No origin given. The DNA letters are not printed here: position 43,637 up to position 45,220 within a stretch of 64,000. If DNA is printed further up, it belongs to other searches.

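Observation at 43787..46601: Two prolyl-tRNA synthetases of different evolutionary type in tandem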

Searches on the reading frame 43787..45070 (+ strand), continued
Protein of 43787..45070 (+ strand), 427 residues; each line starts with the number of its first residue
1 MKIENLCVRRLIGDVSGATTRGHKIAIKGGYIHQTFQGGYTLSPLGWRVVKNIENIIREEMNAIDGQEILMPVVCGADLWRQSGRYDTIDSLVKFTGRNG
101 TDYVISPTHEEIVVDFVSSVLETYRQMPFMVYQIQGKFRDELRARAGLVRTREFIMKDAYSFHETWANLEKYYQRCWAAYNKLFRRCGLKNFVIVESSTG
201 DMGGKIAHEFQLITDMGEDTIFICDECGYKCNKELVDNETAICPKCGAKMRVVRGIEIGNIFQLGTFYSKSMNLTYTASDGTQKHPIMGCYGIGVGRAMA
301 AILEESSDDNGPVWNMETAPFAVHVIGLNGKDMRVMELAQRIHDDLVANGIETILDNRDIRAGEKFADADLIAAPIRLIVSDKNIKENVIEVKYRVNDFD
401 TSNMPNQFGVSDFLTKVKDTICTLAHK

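Call 25: search_solved_structures(query=window:43787-45070:+, max_evalue=1e-20, show_alignments=2)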
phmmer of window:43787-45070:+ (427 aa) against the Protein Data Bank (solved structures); distinct sequences matched with E-value up to 1e-20: 6.
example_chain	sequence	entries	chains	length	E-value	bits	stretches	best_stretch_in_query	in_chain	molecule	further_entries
2j3l_A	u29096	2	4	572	4.6e-95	322.1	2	17-268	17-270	PROLYL-TRNA SYNTHETASE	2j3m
5znj_A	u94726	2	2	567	2.6e-92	313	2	16-235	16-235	Proline--tRNA ligase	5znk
8w8j_A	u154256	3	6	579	3.5e-92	312.6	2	18-236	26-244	Proline--tRNA ligase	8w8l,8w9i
5ucm_A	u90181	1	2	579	3.5e-92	312.6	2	18-236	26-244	Proline--tRNA ligase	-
2i4l_A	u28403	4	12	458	2e-78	267.2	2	21-224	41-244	Proline-tRNA ligase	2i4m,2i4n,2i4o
1nj8_A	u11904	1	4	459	2.9e-22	82.2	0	254-391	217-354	Proline-tRNA Synthetase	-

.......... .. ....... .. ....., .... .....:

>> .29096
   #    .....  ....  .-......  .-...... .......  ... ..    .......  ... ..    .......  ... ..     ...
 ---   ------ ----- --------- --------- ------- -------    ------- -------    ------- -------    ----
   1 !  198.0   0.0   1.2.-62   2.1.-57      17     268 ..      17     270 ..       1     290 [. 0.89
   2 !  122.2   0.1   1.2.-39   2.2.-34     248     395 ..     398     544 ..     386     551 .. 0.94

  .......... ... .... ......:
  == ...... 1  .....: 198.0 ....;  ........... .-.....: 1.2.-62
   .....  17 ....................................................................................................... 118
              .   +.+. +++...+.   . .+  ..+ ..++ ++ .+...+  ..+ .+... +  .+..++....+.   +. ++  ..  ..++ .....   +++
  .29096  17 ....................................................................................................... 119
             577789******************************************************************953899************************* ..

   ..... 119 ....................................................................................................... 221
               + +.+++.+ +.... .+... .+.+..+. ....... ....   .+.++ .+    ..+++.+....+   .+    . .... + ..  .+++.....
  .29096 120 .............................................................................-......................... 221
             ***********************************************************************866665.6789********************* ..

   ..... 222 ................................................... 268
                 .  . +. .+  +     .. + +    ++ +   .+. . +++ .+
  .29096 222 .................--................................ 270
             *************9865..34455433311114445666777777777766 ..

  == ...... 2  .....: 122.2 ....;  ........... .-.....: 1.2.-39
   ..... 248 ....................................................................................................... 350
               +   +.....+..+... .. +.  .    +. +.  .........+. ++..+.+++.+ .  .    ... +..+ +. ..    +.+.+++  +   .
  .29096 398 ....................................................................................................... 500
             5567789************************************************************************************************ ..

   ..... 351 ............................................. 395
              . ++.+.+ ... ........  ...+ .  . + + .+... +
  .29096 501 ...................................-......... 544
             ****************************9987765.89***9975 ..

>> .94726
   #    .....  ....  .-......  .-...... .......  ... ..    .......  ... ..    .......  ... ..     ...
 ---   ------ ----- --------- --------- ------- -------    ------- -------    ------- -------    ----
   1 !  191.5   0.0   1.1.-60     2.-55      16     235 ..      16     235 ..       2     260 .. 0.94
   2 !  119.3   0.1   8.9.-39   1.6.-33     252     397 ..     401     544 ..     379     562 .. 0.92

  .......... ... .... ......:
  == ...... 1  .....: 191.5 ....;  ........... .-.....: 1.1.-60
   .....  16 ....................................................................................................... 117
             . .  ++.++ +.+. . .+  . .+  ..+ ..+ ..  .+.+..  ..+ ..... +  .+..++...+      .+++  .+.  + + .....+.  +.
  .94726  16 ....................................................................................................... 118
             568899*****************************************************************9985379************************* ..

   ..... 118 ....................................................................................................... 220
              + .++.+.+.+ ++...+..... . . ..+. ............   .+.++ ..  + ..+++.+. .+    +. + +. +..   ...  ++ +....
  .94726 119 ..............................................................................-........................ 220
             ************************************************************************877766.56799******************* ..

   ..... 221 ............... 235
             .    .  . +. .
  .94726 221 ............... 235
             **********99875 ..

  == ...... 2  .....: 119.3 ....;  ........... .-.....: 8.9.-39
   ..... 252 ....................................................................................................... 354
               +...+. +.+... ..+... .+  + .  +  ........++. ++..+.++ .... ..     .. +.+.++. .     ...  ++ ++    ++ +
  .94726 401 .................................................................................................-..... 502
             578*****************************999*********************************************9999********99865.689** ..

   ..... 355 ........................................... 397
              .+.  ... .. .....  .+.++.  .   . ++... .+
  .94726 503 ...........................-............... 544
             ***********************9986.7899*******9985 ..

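Call 28: find_related_loci(query=A2, collection=metagenome_contigs, flank=8000)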
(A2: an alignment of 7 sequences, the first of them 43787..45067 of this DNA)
Query A2 (427 aa) in metagenome_contigs; peptide patterns used: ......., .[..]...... (x = any residue, [..] = any of these).
599 stretches matched a pattern (row limit reached: there are more); 595 encode a relative of the query (tblastn E <= 1e-3); the best 80 are kept; 80 distinct loci.
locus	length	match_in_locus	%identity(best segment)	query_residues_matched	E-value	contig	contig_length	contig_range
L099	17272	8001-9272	70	1-425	0e+0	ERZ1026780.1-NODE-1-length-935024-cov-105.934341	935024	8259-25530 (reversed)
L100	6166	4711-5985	69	1-426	0e+0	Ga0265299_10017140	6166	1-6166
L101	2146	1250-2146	78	1-299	2e-177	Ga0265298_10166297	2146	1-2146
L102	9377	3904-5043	46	20-397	2e-112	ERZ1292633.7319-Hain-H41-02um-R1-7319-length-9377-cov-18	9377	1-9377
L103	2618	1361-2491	46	20-395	3e-114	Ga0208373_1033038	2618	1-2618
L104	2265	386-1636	40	1-424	6e-114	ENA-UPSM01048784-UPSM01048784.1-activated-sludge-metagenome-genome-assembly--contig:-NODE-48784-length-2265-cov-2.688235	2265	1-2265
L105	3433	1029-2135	44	24-395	2e-110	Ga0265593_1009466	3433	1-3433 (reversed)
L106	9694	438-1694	41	1-427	5e-105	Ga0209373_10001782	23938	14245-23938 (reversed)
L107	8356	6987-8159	40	1-395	8e-104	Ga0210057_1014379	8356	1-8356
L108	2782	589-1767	43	1-395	3e-107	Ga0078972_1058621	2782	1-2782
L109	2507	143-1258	44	19-395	5e-108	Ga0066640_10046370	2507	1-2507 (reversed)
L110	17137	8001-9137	42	24-395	1e-103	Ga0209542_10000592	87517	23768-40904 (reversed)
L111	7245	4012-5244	42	1-408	5e-103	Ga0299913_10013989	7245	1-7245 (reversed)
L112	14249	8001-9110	44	28-395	6e-103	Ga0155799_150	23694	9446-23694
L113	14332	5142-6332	41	4-404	9e-103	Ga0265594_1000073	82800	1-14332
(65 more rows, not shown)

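Call 34: find_encoding_contigs(protein=P0017, flank=3500, max_places=3)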
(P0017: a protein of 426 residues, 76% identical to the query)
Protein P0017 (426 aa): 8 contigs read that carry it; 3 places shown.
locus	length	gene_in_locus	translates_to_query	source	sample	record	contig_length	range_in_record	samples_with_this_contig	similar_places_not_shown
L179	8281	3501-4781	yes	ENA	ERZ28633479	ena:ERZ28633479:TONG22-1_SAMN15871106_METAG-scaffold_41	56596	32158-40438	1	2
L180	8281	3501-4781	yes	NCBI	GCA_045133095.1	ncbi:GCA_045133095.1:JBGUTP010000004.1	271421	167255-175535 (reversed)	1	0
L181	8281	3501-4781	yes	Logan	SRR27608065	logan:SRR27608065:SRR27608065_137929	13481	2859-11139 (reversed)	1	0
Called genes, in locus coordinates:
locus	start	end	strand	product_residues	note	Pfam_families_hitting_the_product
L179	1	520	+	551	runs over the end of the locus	PF17251:Pom (weak)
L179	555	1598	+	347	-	PF13406:SLT_2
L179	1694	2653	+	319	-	PF13444:Acetyltransf_5, PF21926:FeeM (weak)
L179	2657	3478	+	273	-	PF01553:Acyltransferase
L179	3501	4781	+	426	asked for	PF00587:tRNA-synt_2b, PF03129:HGTP_anticodon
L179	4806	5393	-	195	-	PF00081:Sod_Fe_N, PF02777:Sod_Fe_C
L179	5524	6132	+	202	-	PF00462:Glutaredoxin (weak)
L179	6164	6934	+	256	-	PF02674:Colicin_V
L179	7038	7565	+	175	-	-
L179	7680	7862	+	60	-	-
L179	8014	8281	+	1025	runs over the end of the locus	PF02415:Chlam_PMP (faint), PF03797:Autotransporter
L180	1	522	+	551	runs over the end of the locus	PF17251:Pom (weak)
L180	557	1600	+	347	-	PF13406:SLT_2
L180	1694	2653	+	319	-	PF13444:Acetyltransf_5, PF21926:FeeM (weak)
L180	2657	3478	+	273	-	PF01553:Acyltransferase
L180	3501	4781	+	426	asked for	PF00587:tRNA-synt_2b, PF03129:HGTP_anticodon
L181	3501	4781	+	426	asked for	PF00587:tRNA-synt_2b, PF03129:HGTP_anticodon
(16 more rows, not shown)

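Call 35: find_encoding_contigs(protein=P0103, flank=3500, max_places=3)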
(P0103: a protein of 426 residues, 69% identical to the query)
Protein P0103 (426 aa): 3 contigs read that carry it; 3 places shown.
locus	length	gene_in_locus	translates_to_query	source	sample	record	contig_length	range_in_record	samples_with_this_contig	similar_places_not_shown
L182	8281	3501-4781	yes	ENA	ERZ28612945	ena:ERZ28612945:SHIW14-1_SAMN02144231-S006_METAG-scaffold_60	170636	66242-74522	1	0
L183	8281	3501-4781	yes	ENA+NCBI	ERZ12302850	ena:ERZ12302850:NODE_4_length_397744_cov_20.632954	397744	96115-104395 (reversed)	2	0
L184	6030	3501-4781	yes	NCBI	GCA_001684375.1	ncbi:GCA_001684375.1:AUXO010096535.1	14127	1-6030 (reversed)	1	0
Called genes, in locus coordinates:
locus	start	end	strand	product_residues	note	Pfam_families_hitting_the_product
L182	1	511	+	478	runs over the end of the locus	PF17251:Pom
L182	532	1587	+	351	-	PF13406:SLT_2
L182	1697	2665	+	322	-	PF21926:FeeM (faint), PF13444:Acetyltransf_5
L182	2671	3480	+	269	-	PF01553:Acyltransferase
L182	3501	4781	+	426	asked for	PF00587:tRNA-synt_2b, PF03129:HGTP_anticodon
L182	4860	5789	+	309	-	PF00056:Ldh_1_N, PF03807:F420_oxidored, PF02866:Ldh_1_C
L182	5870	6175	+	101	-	PF14542:Acetyltransf_CG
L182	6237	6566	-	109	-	-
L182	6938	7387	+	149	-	PF02381:MraZ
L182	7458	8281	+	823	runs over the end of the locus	-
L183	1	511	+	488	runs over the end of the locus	PF17251:Pom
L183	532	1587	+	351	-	PF13406:SLT_2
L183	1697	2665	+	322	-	PF21926:FeeM (faint), PF13444:Acetyltransf_5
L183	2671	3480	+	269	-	PF01553:Acyltransferase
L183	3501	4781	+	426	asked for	PF00587:tRNA-synt_2b, PF03129:HGTP_anticodon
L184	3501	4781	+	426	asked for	PF00587:tRNA-synt_2b, PF03129:HGTP_anticodon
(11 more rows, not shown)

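Call 36: find_encoding_contigs(protein=P0050, flank=3500, max_places=3)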
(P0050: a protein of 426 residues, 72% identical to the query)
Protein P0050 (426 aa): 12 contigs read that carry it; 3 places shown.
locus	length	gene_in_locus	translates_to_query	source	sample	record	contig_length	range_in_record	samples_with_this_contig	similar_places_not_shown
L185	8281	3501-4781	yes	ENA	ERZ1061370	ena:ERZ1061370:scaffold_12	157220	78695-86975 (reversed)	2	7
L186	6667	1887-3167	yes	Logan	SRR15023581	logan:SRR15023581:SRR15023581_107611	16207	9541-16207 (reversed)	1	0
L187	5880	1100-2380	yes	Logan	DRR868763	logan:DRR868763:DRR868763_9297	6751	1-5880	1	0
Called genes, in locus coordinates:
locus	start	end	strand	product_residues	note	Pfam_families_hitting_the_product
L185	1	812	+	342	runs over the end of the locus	PF13406:SLT_2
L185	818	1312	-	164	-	-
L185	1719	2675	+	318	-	PF13444:Acetyltransf_5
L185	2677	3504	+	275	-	PF01553:Acyltransferase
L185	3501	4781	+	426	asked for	PF00587:tRNA-synt_2b, PF03129:HGTP_anticodon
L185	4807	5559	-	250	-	PF01515:PTA_PTB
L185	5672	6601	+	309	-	PF00056:Ldh_1_N, PF03807:F420_oxidored (weak), PF02866:Ldh_1_C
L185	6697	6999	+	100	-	PF14542:Acetyltransf_CG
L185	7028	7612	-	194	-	PF00081:Sod_Fe_N, PF02777:Sod_Fe_C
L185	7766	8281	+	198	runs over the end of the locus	PF00462:Glutaredoxin (weak)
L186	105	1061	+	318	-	PF13444:Acetyltransf_5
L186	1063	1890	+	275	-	PF01553:Acyltransferase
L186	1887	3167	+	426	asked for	PF00587:tRNA-synt_2b, PF03129:HGTP_anticodon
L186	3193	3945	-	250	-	PF01515:PTA_PTB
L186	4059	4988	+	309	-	PF00056:Ldh_1_N, PF03807:F420_oxidored (weak), PF02866:Ldh_1_C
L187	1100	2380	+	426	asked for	PF00587:tRNA-synt_2b, PF03129:HGTP_anticodon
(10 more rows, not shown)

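Call 45: find_encoding_contigs(protein=P0007, flank=4000, max_places=2)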
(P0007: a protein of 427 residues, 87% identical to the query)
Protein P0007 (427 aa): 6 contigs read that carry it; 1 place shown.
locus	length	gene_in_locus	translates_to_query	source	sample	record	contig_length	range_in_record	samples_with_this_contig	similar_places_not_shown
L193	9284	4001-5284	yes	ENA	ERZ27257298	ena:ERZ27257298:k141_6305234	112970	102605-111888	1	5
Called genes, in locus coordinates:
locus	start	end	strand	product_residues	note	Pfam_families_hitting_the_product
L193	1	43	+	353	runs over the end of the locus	PF04055:Radical_SAM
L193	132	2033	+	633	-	PF05649:Peptidase_M13_N, PF01431:Peptidase_M13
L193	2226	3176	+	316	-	PF13444:Acetyltransf_5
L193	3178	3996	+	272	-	PF01553:Acyltransferase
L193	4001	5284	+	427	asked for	PF00587:tRNA-synt_2b, PF03129:HGTP_anticodon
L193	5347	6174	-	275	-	PF03690:MYG1_exonuc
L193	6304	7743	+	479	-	PF00587:tRNA-synt_2b, PF03129:HGTP_anticodon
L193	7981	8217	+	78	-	-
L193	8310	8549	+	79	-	-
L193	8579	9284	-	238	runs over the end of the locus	PF02772:S-AdoMet_synt_M (weak), PF02773:S-AdoMet_synt_C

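Call 46: find_encoding_contigs(protein=P0011, flank=4000, max_places=2)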
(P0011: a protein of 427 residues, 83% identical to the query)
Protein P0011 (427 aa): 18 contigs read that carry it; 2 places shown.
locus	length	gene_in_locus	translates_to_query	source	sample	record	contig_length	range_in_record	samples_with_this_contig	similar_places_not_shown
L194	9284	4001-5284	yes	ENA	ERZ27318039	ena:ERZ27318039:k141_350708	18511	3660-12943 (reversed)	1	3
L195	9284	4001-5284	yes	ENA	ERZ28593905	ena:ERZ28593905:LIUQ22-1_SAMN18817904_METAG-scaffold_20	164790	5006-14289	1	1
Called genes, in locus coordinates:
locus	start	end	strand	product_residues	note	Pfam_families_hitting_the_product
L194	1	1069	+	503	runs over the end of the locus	PF17251:Pom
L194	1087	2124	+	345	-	PF13406:SLT_2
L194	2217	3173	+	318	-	PF13444:Acetyltransf_5, PF21926:FeeM (weak)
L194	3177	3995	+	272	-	PF01553:Acyltransferase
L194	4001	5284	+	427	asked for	PF00587:tRNA-synt_2b, PF03129:HGTP_anticodon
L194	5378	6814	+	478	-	PF00587:tRNA-synt_2b, PF03129:HGTP_anticodon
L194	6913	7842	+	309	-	PF00056:Ldh_1_N, PF03807:F420_oxidored, PF02866:Ldh_1_C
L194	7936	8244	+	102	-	PF14542:Acetyltransf_CG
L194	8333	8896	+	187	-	-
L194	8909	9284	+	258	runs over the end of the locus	PF02674:Colicin_V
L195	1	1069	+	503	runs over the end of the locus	PF17251:Pom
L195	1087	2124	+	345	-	PF13406:SLT_2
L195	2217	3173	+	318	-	PF13444:Acetyltransf_5, PF21926:FeeM (weak)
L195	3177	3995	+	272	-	PF01553:Acyltransferase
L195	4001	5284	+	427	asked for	PF00587:tRNA-synt_2b, PF03129:HGTP_anticodon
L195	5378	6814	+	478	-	PF00587:tRNA-synt_2b, PF03129:HGTP_anticodon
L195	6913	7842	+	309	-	PF00056:Ldh_1_N, PF03807:F420_oxidored, PF02866:Ldh_1_C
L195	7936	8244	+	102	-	PF14542:Acetyltransf_CG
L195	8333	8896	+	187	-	-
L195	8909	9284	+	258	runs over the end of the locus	PF02674:Colicin_V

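Call 70: predict_structure(alignment_id=A3)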
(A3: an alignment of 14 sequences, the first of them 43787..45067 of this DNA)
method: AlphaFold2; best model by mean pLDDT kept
length: 427 residues; sequences in the alignment: 14
mean_pLDDT: 69.4   pTM: 0.62
mean pLDDT of the five models: 69.4, 67.9, 63.5, 62.0, 60.2
residues with pLDDT >= 90: 66; 70-90: 171; 50-70: 114; < 50: 76
segments of 3 or more residues with pLDDT < 50: 1-43, 135-156, 360-370
pLDDT, mean of each block of 10 residues (from residue 1): 24 24 31 30 52 66 64 64 70 64 64 70 71 50 35 51 86 84 75 81 72 77 93 81 91 83 82 81 86 61 56 70 82 84 94 75 39 78 90 84 92 95 82
secondary structure, 60 per line:
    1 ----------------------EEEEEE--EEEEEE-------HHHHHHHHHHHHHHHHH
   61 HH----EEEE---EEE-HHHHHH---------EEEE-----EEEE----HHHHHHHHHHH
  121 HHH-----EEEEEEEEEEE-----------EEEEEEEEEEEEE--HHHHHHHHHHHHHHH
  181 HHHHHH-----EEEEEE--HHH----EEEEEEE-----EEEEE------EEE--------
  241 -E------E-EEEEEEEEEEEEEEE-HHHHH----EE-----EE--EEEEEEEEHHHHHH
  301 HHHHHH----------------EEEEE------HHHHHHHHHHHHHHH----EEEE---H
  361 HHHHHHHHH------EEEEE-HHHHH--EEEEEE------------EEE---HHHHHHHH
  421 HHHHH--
elements in order: E23-28 E31-36 H44-62 E67-70 E74-76 H78-83 E93-96 E102-105 H110-123 E129-139 E151-163 H166-186 E192-197 E207-213 E219-223 E230-232 E251-265 H267-271 E287-294 H295-306 E323-327 H334-348 E353-356 H360-369 E376-380 H382-386 E389-394 E407-409 H413-425
